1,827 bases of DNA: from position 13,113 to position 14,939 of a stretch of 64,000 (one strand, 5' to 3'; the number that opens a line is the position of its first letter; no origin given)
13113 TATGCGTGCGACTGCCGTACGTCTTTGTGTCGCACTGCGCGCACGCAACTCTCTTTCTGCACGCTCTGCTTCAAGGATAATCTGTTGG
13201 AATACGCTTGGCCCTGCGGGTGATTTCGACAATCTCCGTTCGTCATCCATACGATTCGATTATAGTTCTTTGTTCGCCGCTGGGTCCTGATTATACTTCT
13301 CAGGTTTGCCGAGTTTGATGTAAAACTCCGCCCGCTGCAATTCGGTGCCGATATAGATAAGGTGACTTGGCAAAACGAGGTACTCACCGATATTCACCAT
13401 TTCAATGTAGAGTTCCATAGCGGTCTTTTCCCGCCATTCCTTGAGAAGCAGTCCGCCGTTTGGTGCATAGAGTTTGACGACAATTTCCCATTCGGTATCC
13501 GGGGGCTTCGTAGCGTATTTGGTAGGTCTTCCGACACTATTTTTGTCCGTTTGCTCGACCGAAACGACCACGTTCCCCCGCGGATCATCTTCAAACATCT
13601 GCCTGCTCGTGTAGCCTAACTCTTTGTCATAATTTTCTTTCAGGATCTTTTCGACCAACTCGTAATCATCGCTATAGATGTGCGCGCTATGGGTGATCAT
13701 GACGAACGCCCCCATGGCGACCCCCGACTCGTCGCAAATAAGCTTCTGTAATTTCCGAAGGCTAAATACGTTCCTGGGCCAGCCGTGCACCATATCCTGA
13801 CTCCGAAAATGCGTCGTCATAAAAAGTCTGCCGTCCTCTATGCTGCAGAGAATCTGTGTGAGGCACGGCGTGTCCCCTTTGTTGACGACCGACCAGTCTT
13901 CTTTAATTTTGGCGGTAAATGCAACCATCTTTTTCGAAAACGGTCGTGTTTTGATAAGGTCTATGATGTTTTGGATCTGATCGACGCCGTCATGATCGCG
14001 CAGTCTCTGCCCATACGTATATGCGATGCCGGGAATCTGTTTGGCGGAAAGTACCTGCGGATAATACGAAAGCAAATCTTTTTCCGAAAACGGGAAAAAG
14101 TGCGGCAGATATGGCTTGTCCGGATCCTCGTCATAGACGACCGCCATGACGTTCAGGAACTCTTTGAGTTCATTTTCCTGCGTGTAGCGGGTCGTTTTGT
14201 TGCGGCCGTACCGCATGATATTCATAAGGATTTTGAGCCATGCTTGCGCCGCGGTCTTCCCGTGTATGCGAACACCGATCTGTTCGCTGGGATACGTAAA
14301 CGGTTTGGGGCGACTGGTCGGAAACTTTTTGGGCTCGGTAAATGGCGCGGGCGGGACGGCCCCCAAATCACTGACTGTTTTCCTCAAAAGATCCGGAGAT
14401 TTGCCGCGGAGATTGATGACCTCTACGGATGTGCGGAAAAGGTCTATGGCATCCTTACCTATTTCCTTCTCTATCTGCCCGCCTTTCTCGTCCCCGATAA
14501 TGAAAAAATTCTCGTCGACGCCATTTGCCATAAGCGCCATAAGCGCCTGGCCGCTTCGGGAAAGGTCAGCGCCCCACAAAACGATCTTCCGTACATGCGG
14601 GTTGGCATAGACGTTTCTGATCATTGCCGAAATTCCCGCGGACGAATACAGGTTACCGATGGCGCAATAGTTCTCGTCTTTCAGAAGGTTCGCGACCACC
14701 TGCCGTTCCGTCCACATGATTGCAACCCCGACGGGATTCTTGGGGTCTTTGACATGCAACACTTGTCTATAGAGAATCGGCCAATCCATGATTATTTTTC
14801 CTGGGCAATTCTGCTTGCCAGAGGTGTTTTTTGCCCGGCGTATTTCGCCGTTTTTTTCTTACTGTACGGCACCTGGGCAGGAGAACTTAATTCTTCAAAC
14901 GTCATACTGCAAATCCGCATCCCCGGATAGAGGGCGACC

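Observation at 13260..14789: Thymidylate synthase with unassigned ~200-aa N-terminal domain and archaeal-type PCL active site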

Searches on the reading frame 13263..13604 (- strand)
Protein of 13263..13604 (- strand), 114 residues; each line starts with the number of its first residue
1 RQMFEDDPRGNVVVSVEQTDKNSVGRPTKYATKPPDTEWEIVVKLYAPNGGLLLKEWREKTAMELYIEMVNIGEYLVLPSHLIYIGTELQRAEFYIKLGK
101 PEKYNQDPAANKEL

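Call 39: search_solved_structures(query=A3, max_evalue=10, show_alignments=3)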
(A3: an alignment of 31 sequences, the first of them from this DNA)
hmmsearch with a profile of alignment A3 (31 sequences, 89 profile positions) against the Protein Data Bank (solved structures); distinct sequences matched with E-value up to 10: 4.
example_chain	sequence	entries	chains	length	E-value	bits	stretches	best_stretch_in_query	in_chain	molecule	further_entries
6jdb_A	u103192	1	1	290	0.31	14.5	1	25-85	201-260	N-acetylmannosamine kinase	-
6jdc_A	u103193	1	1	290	0.33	14.4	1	25-85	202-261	N-acetylmannosamine kinase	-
2pjh_A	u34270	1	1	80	1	12.8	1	19-63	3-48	Nuclear protein localization protein 4 homolog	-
9dec_A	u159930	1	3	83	1.2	12.6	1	17-61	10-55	D9-threaded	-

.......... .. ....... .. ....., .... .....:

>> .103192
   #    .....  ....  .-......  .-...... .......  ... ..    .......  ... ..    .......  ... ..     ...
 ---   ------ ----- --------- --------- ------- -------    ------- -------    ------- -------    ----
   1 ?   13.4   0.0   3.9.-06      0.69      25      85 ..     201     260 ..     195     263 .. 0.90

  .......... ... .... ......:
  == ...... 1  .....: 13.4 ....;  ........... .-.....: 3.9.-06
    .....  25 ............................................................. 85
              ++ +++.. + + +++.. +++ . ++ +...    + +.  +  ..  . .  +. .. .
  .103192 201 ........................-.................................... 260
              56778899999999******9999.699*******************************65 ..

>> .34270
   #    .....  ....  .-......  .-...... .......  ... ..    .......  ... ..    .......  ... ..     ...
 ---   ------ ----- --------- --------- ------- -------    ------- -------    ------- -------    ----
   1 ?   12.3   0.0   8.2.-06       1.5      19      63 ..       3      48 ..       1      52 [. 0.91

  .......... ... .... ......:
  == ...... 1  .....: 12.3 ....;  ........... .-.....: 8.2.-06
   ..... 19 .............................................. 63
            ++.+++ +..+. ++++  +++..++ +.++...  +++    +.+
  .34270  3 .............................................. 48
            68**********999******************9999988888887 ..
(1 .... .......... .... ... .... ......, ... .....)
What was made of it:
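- Tried and rejected: No PDB sequence relative either (call 39).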

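Call 40: search_protein_families(library=pfam, alignment_id=A3, max_evalue=1)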
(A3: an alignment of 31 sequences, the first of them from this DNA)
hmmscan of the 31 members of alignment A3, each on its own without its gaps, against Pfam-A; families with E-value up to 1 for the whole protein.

A. member 1, seq(114 aa): 1 family
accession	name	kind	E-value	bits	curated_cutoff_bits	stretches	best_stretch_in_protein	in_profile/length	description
PF14251.12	PterinBD-DUF4346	-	1.4e-09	39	29.6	1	38-107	15-86/86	PterinBD-DUF4346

B. families by the number of members that match (of 31 scanned): 12 families
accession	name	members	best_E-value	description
PF14251.12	PterinBD-DUF4346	31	5.7e-25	PterinBD-DUF4346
PF02824.27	TGS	2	0.0068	TGS domain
PF09825.15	BPL_N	1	0.03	Biotin-protein ligase, N terminal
PF11104.14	PilM_2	1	0.045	Type IV pilus assembly protein PilM;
PF10017.15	Methyltransf_33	1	0.11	Histidine-specific methyltransferase, SAM-dependent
PF20713.2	DUF6826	1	0.11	Domain of unknown function (DUF6826)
PF19976.4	GAAD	1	0.12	GTPase-associated adaptor domain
PF10899.13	AbiGi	1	0.14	Putative abortive phage resistance protein AbiGi, antitoxin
PF11586.13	DUF3242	1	0.16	Protein of unknown function (DUF3242)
PF14567.11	SUKH_5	1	0.18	SMI1-KNR4 cell-wall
PF05440.17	MtrB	1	0.26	Tetrahydromethanopterin S-methyltransferase subunit B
PF11309.13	DUF3112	1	0.28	Protein of unknown function (DUF3112)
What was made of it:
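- On PterinBD-DUF4346 (PF14251): 31 of 31 diverse members match (call 40).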

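Call 44: search_protein_families(library=ncbifam, proteins=[window:13263-13604:-], max_evalue=1)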
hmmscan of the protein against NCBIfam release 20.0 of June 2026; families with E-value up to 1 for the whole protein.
seq(114 aa): 2 families
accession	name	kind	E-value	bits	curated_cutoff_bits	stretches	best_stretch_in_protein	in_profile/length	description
NF002128.0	PRK00964.1-6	equivalog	9.2e-05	21.7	568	1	34-110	299-371/390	tetrahydromethanopterin S-methyltransferase subunit A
TIGR00284.1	TIGR00284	hypoth_equivalog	0.012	14.2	256.65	1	76-107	464-494/497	dihydropteroate synthase-like protein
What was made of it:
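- DUF4346 also ends the archaeal DHPS-like family TIGR00284 (call 44), so it travels with pterin enzymes.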

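Call 45: predict_structure(alignment_id=A3)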
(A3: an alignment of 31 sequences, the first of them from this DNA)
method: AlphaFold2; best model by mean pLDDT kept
length: 114 residues; sequences in the alignment: 31
mean_pLDDT: 84.8   pTM: 0.75
mean pLDDT of the five models: 84.8, 84.1, 83.3, 82.4, 81.9
residues with pLDDT >= 90: 61; 70-90: 32; 50-70: 19; < 50: 2
segments of 3 or more residues with pLDDT < 50: none
pLDDT, mean of each block of 10 residues (from residue 1): 73 94 65 80 90 93 94 79 93 97 88 51
secondary structure, 60 per line:
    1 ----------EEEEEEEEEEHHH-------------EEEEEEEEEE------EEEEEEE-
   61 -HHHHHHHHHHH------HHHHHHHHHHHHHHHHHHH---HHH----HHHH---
elements in order: E11-20 E37-46 E53-59 H62-72 H79-97 H108-111

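Call 49: fold_search(model_id=the predicted structure, library=pdb)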
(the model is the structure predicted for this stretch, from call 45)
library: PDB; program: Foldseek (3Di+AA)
matches with E <= 10: 282; with E <= 0.001: 0
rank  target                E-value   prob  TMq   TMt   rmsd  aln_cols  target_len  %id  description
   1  1ocs                  5.6e-01  0.10  0.22  0.20   8.1        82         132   17  Crystal structure of the yeast PX-doamin protein Grd19p (sorting nexin3) complexed to phosphatidylinosytol-3-phosphate. (released 2003-12-12)
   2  4qxo                  7.1e-01  0.13  0.28  0.19  16.2        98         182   13  Crystal structure of hSTING(group2) in complex with DMXAA (released 2014-09-10)
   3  3htx_D                7.6e-01  0.12  0.26  0.07   6.2        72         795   15  Crystal structure of small RNA methyltransferase HEN1 (released 2009-09-29)
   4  8t5l                  8.1e-01  0.13  0.27  0.19  16.3       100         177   11  Crystal structure of STING CTD in complex with 2'3'-cGAMP (released 2023-07-12)
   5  8t8d_D                8.1e-01  0.05  0.18  0.12  20.4       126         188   13  Structure of Helicobacter pylori adhesin A, HpaA (released 2024-01-31)
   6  9gco_C                9.2e-01  0.13  0.22  0.19  12.2        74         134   11  Xenorhabdus bovienii Thioredoxin complex with Rhs toxin TreX and immunity protein TriX (released 2024-12-04)
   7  7n8v_A                9.8e-01  0.13  0.20  0.12   7.2        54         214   11  Crystal structure of free ERI2 nuclease (released 2022-07-06)
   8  8t5k                  1.1e+00  0.10  0.27  0.18  16.2        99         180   13  Crystal structure of STING CTD in complex with BDW-OH (released 2023-07-12)
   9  6a03_B                1.2e+00  0.11  0.27  0.18  15.2        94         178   12  Structure of pSTING complex (released 2019-06-19)
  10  5grm_A                1.3e+00  0.10  0.27  0.18  15.7        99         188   16  Crystal structure of rat STING in complex with cyclic GMP-AMP with 2'5'and 3'5'phosphodiester linkage(2'3'-cGAMP) (released 2017-10-25)
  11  3s67                  1.3e+00  0.12  0.22  0.22   6.7        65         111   12  Crystal structure of V57P mutant of human cystatin C (released 2012-05-30)
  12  3jcg_E                1.3e+00  0.12  0.30  0.11  12.4        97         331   16  Cryo-EM structure of the magnesium channel CorA in the magnesium-free, asymmetric open state I (released 2016-02-17)
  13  6a05_A                1.3e+00  0.09  0.27  0.18  15.7       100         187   11  Structure of pSTING complex (released 2019-06-19)
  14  8a2k_B                1.4e+00  0.09  0.27  0.19  16.3        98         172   12  human STING in complex with 2'-3'-cyclic-GMP-7-deaza(4-[(2-naphthyloxy)methyl]phenyl)-AMP (released 2022-10-12)
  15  7zwl_B                1.6e+00  0.10  0.28  0.19  15.8        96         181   12  Crystal structure of human STING in complex with 3',3'-c-di-(2'F,2'd<carba>AMP) (released 2023-11-29)
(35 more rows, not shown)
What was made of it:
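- DUF4346 (about 90 aa) is unlike any known methyl-pterin-binding TIM barrel (calls 39, 49).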

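Call 84: fold_search(model_id=the predicted structure, library=viral)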
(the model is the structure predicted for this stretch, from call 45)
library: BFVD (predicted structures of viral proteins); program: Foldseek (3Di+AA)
matches with E <= 10: 617; with E <= 0.001: 0
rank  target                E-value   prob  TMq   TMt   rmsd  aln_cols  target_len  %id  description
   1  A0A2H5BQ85            6.5e-02  0.54  0.32  0.28  21.0       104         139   12  Uncharacterized protein [Vibrio phage Vp_R1]
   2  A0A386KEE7            7.9e-02  0.91  0.42  0.42   6.2        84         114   26  DUF1508 domain-containing protein [Gordonia phage Getalong]
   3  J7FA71                8.9e-02  0.23  0.25  0.25  10.3       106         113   16  Uncharacterized protein [Agrobacterium phage 7-7-1]
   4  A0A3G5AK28            1.7e-01  0.35  0.35  0.12  10.8       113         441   12  Uncharacterized protein [Solivirus sp.]
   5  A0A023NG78            1.8e-01  0.13  0.24  0.10  13.1       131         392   19  (no name in the UniProt tables at hand)
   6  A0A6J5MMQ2            2.6e-01  0.12  0.24  0.20  16.1       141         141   16  Uncharacterized protein [uncultured Caudovirales phage]
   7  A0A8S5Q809            2.8e-01  0.15  0.25  0.15  17.4       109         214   18  ERF superfamily protein [Myoviridae sp. ctAca11]
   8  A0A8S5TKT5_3          2.9e-01  0.28  0.38  0.07  10.8       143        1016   12  Helicase [Podoviridae sp. ctz6O13]
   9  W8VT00                2.9e-01  0.18  0.26  0.12  13.2        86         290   10  (no name in the UniProt tables at hand)
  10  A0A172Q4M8            3.6e-01  0.18  0.25  0.04   8.9        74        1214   16  VP2 (Fragment) [Eyach virus]
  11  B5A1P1                3.6e-01  0.16  0.29  0.12  10.7       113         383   12  VP2 (Fragment) [Eyach virus]
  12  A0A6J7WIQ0            3.8e-01  0.12  0.17  0.15  10.2        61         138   23  Uncharacterized protein [uncultured Caudovirales phage]
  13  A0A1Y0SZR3            4.3e-01  0.13  0.25  0.21  20.8       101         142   11  Uncharacterized protein [Pseudomonas phage Skulduggery]
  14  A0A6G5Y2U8            4.6e-01  0.13  0.23  0.12  14.6       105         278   15  (no name in the UniProt tables at hand)
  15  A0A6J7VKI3            5.2e-01  0.35  0.27  0.25   6.0        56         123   16  Uncharacterized protein [uncultured Caudovirales phage]
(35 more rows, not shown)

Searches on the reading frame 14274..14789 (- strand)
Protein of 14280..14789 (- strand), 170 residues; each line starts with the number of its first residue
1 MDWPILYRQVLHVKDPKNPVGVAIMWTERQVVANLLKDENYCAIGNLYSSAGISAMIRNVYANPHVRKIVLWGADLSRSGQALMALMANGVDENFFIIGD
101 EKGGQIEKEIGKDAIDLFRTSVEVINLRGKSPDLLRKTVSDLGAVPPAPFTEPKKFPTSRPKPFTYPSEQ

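Call 12: search_solved_structures(query=window:14280-14789:-, max_evalue=1, show_alignments=4)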
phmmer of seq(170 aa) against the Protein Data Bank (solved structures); distinct sequences matched with E-value up to 1: 10.
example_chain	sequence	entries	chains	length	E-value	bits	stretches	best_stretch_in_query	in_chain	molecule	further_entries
5laa_A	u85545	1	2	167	3.1e-10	43.3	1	3-152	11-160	Tetrahydromethanopterin S-methyltransferase subunit A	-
5laa_C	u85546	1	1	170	3.3e-10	43.2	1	3-152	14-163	Tetrahydromethanopterin S-methyltransferase subunit A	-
8q3v_A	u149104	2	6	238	4.9e-08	36.1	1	3-152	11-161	Tetrahydromethanopterin S-methyltransferase subunit A 1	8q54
5l8x_A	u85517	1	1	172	5.1e-08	36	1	3-149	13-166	Tetrahydromethanopterin S-methyltransferase subunit A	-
5l8x_B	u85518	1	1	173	5.2e-08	36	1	3-149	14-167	Tetrahydromethanopterin S-methyltransferase subunit A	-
9qtq_A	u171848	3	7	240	3.7e-07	33.2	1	3-150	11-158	Tetrahydromethanopterin S-methyltransferase subunit A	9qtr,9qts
4lhs_A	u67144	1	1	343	0.086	15.8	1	55-118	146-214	Uncharacterized protein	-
8g9j_A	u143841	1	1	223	0.11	15.4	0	87-139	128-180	THR1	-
8j4z_E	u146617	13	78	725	0.13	15.2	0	5-54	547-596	Methylcrotonoyl-CoA carboxylase subunit alpha, mitochondrial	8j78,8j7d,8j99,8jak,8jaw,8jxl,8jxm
7xdu_A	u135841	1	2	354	0.62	13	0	68-157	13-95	4-hydroxy-tetrahydrodipicolinate reductase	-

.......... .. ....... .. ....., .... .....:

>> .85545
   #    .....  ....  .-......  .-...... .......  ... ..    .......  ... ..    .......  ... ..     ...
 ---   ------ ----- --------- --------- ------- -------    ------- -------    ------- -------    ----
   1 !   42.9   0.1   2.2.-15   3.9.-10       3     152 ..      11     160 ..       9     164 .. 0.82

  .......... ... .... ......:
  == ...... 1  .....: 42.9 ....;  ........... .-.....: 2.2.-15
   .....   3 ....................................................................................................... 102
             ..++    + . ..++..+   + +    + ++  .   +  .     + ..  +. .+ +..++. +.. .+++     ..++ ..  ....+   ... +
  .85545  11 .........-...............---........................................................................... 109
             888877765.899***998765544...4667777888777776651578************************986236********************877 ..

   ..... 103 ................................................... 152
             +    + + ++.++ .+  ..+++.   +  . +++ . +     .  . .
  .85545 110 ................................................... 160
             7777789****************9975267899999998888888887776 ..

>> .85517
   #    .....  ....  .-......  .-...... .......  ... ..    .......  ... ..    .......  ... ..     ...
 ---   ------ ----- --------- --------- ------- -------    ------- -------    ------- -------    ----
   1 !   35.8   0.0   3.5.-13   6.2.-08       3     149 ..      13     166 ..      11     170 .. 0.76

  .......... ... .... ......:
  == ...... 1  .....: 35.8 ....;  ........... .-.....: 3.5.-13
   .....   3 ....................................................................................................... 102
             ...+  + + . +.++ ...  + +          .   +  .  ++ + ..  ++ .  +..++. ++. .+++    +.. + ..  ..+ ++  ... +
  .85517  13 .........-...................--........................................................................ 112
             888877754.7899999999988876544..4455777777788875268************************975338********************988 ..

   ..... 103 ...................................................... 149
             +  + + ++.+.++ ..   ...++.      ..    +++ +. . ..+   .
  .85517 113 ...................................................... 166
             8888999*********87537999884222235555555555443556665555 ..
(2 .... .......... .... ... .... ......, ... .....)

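Call 44: search_protein_families(library=ncbifam, proteins=[window:14280-14789:-], max_evalue=1)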
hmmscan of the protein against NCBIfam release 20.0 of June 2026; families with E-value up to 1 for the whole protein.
seq(170 aa): 6 families
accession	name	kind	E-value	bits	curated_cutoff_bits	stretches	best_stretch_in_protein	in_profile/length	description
NF002126.0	PRK00964.1-4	subfamily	1.2e-16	60.8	161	1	2-139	10-148/186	tetrahydromethanopterin S-methyltransferase subunit A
NF002128.0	PRK00964.1-6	equivalog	9.9e-16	57.8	568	1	32-142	139-258/390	tetrahydromethanopterin S-methyltransferase subunit A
TIGR01111.1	mtrA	equivalog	4.6e-13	49.3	249.15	1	3-127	11-135/238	tetrahydromethanopterin S-methyltransferase subunit A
NF010654.0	PRK14053.1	equivalog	3.1e-09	36.6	279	1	51-140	50-142/197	methyltransferase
NF005753.0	PRK07577.1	equivalog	0.063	12.8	310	1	29-111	107-192/237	SDR family oxidoreductase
NF004140.0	PRK05618.4-3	equivalog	0.085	12.3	270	1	9-39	153-183/197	50S ribosomal protein L25/general stress protein Ctc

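Call 59: search_protein_families(library=ncbifam, alignment_id=A4, max_evalue=1)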
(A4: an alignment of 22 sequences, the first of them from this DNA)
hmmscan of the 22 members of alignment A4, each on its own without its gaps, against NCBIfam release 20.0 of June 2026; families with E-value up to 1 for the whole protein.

A. member 1, seq(172 aa): 6 families
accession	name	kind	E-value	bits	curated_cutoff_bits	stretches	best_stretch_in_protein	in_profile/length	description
NF002126.0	PRK00964.1-4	subfamily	1.2e-16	60.8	161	1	2-139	10-148/186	tetrahydromethanopterin S-methyltransferase subunit A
NF002128.0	PRK00964.1-6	equivalog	9.9e-16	57.8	568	1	32-143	139-259/390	tetrahydromethanopterin S-methyltransferase subunit A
TIGR01111.1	mtrA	equivalog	4.8e-13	49.3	249.15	1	3-127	11-135/238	tetrahydromethanopterin S-methyltransferase subunit A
NF010654.0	PRK14053.1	equivalog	3.1e-09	36.6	279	1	51-140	50-142/197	methyltransferase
NF005753.0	PRK07577.1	equivalog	0.064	12.8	310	1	29-111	107-192/237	SDR family oxidoreductase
NF004140.0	PRK05618.4-3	equivalog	0.087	12.2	270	1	9-39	153-183/197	50S ribosomal protein L25/general stress protein Ctc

B. families by the number of members that match (of 22 scanned): 14 families
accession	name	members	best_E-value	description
NF002126.0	PRK00964.1-4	22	3.1e-28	tetrahydromethanopterin S-methyltransferase subunit A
NF002128.0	PRK00964.1-6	22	8.3e-23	tetrahydromethanopterin S-methyltransferase subunit A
TIGR01111.1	mtrA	22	7.4e-20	tetrahydromethanopterin S-methyltransferase subunit A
NF010654.0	PRK14053.1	22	2.3e-19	methyltransferase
NF042942.1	SIR2_antiphage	1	0.037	SIR2 family anti-phage-associated protein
TIGR01282.1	nifD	1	0.046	nitrogenase molybdenum-iron protein alpha chain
TIGR00530.1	AGP_acyltrn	1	0.05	1-acylglycerol-3-phosphate O-acyltransferase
NF005753.0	PRK07577.1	1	0.064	SDR family oxidoreductase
TIGR02153.1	gatD_arch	1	0.068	Glu-tRNA(Gln) amidotransferase subunit GatD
NF004140.0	PRK05618.4-3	1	0.087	50S ribosomal protein L25/general stress protein Ctc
NF011211.0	PRK14618.1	1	0.093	NAD(P)H-dependent glycerol-3-phosphate dehydrogenase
TIGR00550.1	nadA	1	0.1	quinolinate synthase NadA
NF045705.1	SurfProtP46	1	0.16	surface antigen P46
TIGR02919.1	TIGR02919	1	0.22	accessory Sec system glycosylation chaperone GtfB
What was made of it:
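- Closest known: Archaeal dihydropteroate-synthase-like protein family TIGR00284. Different: No MtrA-like domain was detected in it (call 59).
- Tried and rejected: None of 22 N-domains hit it (call 59).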

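Call 60: search_solved_structures(query=A4, max_evalue=1, show_alignments=2)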
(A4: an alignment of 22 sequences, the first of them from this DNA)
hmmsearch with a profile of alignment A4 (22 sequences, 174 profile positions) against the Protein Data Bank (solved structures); distinct sequences matched with E-value up to 1: 12.
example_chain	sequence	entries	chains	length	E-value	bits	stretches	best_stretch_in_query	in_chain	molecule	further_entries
5laa_A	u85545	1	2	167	3.3e-25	91.9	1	5-150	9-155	Tetrahydromethanopterin S-methyltransferase subunit A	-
5laa_C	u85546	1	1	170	3.5e-25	91.8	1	5-150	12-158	Tetrahydromethanopterin S-methyltransferase subunit A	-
5l8x_A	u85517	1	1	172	3.8e-21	78.7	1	7-149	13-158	Tetrahydromethanopterin S-methyltransferase subunit A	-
5l8x_B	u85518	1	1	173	3.9e-21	78.6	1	7-149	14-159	Tetrahydromethanopterin S-methyltransferase subunit A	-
8q3v_A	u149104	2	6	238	1.4e-20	76.9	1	5-153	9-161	Tetrahydromethanopterin S-methyltransferase subunit A 1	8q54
9qtq_A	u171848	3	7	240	6.4e-13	51.9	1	55-150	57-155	Tetrahydromethanopterin S-methyltransferase subunit A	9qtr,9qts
7bid_A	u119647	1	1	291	0.0048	19.7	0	26-56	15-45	v31WRAP-T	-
7bif_A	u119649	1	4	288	0.0053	19.6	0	27-56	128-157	v22WRAP-T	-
7bie_A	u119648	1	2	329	0.0095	18.8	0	27-56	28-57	nvWRAP-T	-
8j4z_E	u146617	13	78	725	0.026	17.3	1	7-55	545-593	Methylcrotonoyl-CoA carboxylase subunit alpha, mitochondrial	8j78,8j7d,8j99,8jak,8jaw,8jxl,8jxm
7big_A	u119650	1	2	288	0.027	17.3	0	27-56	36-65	v13WRAP-T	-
7smg_A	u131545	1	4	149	0.36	13.6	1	90-161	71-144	(p)ppApp hydrolase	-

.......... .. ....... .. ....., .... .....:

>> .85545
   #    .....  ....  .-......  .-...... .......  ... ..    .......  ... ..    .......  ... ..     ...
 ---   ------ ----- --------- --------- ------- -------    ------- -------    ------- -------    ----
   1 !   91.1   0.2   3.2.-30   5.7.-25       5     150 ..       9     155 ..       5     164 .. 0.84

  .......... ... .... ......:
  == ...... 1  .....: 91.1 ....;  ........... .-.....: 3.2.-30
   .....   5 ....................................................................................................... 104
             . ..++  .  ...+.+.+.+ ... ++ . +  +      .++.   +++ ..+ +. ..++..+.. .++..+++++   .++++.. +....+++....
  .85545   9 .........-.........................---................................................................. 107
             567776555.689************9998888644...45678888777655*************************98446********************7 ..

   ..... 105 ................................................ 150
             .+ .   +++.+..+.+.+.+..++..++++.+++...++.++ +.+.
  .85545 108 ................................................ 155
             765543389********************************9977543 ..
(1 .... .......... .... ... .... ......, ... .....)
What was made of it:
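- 14361..14789 (-): MtrA-like Rossmann domain (residues 1-143). It lacks the cobalt ligand His84, Glu54 and the meander motif, but retains the nucleotide-tail pocket residues (S49, G52, M56, N59) and the family-specific conserved W26, Y48 and R58. Family profile against PDB 5LAA E = 3e-25 (call 60).
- On MtrA (PF04208 / TIGR01111): Family profile against 5LAA E = 3e-25 (call 60).
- Closest known: MtrA, the cobamide-binding subunit of methyl-H4MPT:CoM methyltransferase. Same: Homologous Rossmann-like fold (profile E = 3e-25, call 60).
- The N-domain is a true MtrA homologue (call 60).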
